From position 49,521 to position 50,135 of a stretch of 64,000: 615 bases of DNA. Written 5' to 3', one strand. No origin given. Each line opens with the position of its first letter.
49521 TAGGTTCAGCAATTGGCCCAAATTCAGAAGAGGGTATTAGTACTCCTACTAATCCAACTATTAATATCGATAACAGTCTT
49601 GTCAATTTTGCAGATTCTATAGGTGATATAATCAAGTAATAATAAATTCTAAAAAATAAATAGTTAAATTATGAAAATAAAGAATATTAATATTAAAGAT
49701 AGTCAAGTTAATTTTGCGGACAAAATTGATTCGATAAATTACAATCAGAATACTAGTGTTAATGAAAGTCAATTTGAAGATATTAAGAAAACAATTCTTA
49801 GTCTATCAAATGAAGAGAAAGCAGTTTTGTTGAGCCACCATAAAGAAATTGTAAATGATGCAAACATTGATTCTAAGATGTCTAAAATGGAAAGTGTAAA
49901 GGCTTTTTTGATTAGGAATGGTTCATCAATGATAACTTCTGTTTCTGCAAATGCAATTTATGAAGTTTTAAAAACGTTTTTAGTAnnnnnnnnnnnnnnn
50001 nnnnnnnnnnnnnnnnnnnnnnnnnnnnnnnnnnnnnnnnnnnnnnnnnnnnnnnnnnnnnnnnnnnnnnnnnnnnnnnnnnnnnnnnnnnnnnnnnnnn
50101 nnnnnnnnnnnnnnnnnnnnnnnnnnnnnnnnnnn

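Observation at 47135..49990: AT-rich two-gene island encoding a bacterial LRR-Roc-COR (ROCO) GTPase and a small partner ORF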

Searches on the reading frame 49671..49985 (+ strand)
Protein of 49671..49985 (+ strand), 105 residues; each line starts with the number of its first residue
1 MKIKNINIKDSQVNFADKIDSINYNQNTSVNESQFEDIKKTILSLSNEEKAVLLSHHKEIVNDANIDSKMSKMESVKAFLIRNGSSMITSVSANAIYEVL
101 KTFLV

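Call 3: search_protein_families(library=pfam, proteins=[window:49671-49985:+], max_evalue=0.1)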
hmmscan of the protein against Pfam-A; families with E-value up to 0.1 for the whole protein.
window:49671-49985:+ (105 aa): 3 families
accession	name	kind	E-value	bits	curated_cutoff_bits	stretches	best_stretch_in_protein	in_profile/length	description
PF21609.2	Toxofilin-like_dom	-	0.0013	19.2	27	1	14-59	34-79/84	Toxofilin-like domain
PF11640.13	TAN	-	0.021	15.4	27.1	1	18-104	23-112/150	Telomere-length maintenance and DNA damage repair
PF08863.15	YolD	-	0.045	14.3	27.5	1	19-99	13-93/94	YolD-like protein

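Call 4: search_protein_families(library=padloc, proteins=[window:49671-49985:+], max_evalue=0.1)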
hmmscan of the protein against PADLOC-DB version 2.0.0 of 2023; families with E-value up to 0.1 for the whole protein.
window:49671-49985:+ (105 aa): 2 families
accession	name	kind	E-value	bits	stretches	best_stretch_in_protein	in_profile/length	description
PDLC04449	PDC-M14B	-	0.0014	16.3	1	5-92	153-242/267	-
PDLC04451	PDC-M14B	-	0.0034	15.2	1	5-92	157-241/261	-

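Call 5: search_protein_families(library=ncbifam, proteins=[window:49671-49985:+], max_evalue=0.1)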
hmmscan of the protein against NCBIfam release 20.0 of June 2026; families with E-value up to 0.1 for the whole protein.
window:49671-49985:+ (105 aa): 2 families
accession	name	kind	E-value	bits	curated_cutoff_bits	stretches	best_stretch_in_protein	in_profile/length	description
TIGR01417.1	PTS_I_fam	equivalog_domain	0.014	13.9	341.7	1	5-73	22-91/565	phosphoenolpyruvate--protein phosphotransferase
NF005385.0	PRK06930.1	subfamily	0.039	13.7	136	1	5-89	75-160/170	positive control sigma-like factor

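Call 8: find_homologous_proteins(query=window:49671-49985:+, max_evalue=0.01)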
Query window:49671-49985:+ (105 aa): 1 proteins with E <= 0.01 among 7 candidates.
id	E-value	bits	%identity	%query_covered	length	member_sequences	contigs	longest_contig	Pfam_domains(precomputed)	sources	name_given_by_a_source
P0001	1.7e-55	202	100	100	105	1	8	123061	-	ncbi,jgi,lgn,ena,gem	-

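Call 26: find_homologous_proteins(query=A1, max_evalue=0.001)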
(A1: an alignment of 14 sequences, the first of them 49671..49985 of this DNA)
Query A1 (14 sequences) (105 aa, profile of the alignment): 3 proteins with E <= 0.001 among 608 candidates.
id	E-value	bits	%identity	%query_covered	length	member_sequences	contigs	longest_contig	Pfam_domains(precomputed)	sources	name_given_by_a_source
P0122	4.7e-26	109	40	99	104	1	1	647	-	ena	-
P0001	4.5e-24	103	100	100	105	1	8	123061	-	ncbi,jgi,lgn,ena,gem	-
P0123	1.3e-19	88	38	100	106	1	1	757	-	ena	-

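Call 35: find_encoding_contigs(protein=P0001, flank=6000, max_places=8)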
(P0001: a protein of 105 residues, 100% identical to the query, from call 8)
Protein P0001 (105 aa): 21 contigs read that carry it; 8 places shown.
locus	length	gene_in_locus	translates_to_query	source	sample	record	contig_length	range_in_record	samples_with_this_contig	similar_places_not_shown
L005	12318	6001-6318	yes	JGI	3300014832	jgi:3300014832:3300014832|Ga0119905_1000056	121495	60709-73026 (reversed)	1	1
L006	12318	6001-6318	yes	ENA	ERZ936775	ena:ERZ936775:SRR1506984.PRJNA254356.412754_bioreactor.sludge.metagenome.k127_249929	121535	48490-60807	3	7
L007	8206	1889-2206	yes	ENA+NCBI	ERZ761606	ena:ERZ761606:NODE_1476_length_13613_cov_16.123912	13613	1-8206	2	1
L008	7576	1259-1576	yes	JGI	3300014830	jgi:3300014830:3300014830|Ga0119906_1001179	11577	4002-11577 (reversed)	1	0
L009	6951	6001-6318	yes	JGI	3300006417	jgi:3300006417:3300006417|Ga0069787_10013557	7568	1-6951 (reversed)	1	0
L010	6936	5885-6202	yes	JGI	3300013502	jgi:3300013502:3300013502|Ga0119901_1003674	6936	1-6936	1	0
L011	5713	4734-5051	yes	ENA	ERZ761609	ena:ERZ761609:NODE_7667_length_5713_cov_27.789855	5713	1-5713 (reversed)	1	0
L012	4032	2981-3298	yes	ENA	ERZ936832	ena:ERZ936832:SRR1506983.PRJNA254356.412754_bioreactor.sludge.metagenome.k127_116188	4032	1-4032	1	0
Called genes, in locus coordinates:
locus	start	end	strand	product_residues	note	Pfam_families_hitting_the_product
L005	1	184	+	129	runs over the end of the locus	-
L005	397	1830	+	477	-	PF01943:Polysacc_synt, PF13440:Polysacc_synt_3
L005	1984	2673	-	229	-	-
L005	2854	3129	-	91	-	-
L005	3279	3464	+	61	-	-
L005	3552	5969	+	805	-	PF23598:LRR_14, PF13855:LRR_8, PF13855:LRR_8, PF23598:LRR_14, PF13855:LRR_8, PF00025:Arf, PF00071:Ras, PF04670:Gtr1_RagA, +7 more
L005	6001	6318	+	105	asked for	-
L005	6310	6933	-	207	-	PF03692:CxxCxxCC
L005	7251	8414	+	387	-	PF03734:YkuD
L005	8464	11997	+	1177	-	-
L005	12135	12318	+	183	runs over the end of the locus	PF00588:SpoU_methylase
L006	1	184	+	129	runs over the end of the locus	-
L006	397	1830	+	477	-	PF01943:Polysacc_synt, PF13440:Polysacc_synt_3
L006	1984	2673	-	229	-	-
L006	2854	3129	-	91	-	-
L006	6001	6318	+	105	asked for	-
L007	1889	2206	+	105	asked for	-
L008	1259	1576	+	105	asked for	-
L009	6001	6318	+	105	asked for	-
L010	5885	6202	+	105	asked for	-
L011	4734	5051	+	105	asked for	-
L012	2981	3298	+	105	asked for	-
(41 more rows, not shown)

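Call 36: predict_structure(alignment_id=A4)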
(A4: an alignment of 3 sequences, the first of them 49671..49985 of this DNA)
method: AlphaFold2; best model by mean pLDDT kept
length: 105 residues; sequences in the alignment: 3
mean_pLDDT: 76.8   pTM: 0.66
mean pLDDT of the five models: 76.8, 76.3, 76.3, 74.5, 74.1
residues with pLDDT >= 90: 16; 70-90: 60; 50-70: 15; < 50: 14
segments of 3 or more residues with pLDDT < 50: 1-14
pLDDT, mean of each block of 10 residues (from residue 1): 36 49 69 87 87 89 89 92 84 88 73
secondary structure, 60 per line:
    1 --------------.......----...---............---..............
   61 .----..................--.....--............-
elements in order: H15-21 H32-43 H47-61 H66-83 H86-90 H93-104

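Call 37: search_protein_representatives(alignment_id=A4)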
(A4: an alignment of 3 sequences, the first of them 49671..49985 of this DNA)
Query: 3 sequences, 105 profile positions. Proteins with E-value up to 0.001 (for the whole library): 115; up to 1e-10: 49; up to 1e-30: 2. The best 115 are listed.
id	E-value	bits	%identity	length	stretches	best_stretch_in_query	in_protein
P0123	3.6e-47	175.1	-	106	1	1-105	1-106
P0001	9.6e-46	170.5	-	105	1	1-105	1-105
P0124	5.7e-26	107.0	-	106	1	1-102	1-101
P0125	2.7e-25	104.8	-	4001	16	6-43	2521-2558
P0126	6.4e-25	103.6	-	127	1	1-98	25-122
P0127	1.1e-24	102.9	-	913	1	1-104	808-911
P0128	2.1e-24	102.0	-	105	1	1-104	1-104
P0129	9.4e-24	99.9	-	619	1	1-104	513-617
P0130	1.4e-23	99.3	-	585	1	1-103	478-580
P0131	2.9e-21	91.9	-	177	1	8-105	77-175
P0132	3.4e-21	91.6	-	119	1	1-104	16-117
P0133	2.0e-20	89.2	-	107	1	1-100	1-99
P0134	2.2e-20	89.1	-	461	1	7-103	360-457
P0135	1.2e-19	86.7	-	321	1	1-94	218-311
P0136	2.1e-19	85.9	-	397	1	1-104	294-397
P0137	3.1e-19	85.3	-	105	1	1-99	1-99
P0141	3.1e-17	78.9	-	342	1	1-102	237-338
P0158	5.2e-12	62.1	-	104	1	1-104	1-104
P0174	6.1e-10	55.5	-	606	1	1-104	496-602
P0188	2.0e-08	50.6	-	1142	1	1-104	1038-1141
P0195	6.9e-08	48.9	-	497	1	7-103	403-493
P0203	8.6e-07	45.4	-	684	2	10-104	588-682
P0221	5.0e-05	39.7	-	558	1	20-100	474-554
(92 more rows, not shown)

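Call 43: find_related_loci(query=A3, collection=genome_contigs, flank=5000)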
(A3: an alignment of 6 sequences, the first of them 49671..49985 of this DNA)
Query A3 (105 aa) in genome_contigs; peptide patterns used: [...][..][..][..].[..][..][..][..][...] (x = any residue, [..] = any of these).
220 stretches matched a pattern; 1 encode a relative of the query (tblastn E <= 1e-3); 1 distinct loci.
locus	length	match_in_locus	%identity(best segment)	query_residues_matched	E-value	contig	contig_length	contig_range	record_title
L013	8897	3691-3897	31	1-74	2e-6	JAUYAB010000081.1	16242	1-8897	MAG: Ignavibacteria bacterium isolate C18_metabat.bin.46 C18_k141_438103, whole genome shotgun sequence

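Call 45: find_related_loci(query=A3, collection=metagenome_contigs, flank=4000)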
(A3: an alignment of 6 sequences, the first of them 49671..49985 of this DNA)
Query A3 (105 aa) in metagenome_contigs; peptide patterns used: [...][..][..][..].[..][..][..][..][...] (x = any residue, [..] = any of these).
424 stretches matched a pattern; 1 encode a relative of the query (tblastn E <= 1e-3); 1 distinct loci.
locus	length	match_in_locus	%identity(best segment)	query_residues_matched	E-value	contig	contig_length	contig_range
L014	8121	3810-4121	37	1-104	2e-21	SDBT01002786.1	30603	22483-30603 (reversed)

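Call 48: find_encoding_contigs(protein=P0128, flank=4500, max_places=2)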
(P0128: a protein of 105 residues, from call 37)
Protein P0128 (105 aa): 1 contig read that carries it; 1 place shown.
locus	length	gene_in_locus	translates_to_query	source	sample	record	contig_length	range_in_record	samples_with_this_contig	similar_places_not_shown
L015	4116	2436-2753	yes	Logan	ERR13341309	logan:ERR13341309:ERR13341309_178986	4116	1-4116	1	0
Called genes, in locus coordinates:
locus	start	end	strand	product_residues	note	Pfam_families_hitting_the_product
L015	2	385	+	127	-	?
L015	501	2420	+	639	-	PF13855:LRR_8 (weak), PF13855:LRR_8, PF23598:LRR_14, PF00025:Arf, PF00071:Ras, PF08477:Roc, PF16095:COR-A, PF25497:COR-B, +3 more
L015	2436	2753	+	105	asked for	-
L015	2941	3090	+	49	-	-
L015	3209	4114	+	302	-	?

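Call 49: find_encoding_contigs(protein=P0124, flank=4500, max_places=2)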
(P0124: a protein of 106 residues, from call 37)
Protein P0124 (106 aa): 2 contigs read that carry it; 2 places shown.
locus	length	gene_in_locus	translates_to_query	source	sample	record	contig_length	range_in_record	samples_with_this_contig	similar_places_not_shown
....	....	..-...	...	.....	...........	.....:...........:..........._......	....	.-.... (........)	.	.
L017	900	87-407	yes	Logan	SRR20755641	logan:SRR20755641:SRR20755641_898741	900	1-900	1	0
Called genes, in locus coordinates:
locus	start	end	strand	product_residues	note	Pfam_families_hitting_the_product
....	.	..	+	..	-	?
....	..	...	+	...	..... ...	-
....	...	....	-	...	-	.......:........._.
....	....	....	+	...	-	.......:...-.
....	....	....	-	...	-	?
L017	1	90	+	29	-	?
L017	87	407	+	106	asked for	-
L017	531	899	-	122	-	?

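Call 50: find_encoding_contigs(protein=P0133, flank=4500, max_places=2)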
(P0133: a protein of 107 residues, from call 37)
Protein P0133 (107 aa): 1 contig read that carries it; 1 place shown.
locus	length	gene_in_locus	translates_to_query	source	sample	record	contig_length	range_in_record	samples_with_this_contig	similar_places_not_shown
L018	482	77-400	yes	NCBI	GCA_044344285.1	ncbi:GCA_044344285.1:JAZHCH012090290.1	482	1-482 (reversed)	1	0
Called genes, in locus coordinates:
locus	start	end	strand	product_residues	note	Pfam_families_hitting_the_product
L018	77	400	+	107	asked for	-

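Call 51: find_encoding_contigs(protein=P0137, flank=4500, max_places=2)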
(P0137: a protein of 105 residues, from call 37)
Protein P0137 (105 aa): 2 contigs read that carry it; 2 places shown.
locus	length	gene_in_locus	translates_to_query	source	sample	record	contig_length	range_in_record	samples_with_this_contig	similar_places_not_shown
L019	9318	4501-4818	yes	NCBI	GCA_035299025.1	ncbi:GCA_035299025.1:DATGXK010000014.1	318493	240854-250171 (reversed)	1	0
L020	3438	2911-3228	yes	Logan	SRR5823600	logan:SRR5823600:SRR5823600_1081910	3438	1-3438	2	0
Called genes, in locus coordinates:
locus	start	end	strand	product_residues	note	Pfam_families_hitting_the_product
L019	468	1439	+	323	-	PF10463:Peptidase_U49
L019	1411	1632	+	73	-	-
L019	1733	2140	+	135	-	-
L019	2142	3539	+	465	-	PF00929:RNase_T, PF00533:BRCT (weak)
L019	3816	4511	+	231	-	-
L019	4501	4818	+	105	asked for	-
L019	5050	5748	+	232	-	-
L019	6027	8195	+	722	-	PF00094:VWD, PF13385:Laminin_G_3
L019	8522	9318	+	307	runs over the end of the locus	PF02195:ParB_N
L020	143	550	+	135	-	-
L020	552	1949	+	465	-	PF00929:RNase_T, PF00533:BRCT (weak)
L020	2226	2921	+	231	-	-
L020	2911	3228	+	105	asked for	-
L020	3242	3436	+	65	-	?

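Call 52: find_encoding_contigs(protein=P0158, flank=4500, max_places=2)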
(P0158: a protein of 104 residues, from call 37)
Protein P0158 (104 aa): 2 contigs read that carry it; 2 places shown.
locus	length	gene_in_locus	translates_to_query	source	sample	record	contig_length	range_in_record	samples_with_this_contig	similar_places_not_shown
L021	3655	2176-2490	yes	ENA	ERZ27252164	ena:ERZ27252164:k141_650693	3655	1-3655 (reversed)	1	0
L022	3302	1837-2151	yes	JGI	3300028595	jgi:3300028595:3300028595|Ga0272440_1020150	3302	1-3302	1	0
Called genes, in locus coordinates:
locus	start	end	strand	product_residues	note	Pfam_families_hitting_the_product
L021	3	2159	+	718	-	?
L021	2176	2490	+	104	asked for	-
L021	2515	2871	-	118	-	PF18480:DUF5615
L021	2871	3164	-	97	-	PF04255:DUF433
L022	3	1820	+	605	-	PF12799:LRR_4 (weak), PF13855:LRR_8 (weak), PF00025:Arf, PF00071:Ras, PF04670:Gtr1_RagA, PF08477:Roc, PF16095:COR-A, PF25497:COR-B, +4 more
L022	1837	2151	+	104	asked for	-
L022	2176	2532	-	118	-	PF18480:DUF5615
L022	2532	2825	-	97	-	PF04255:DUF433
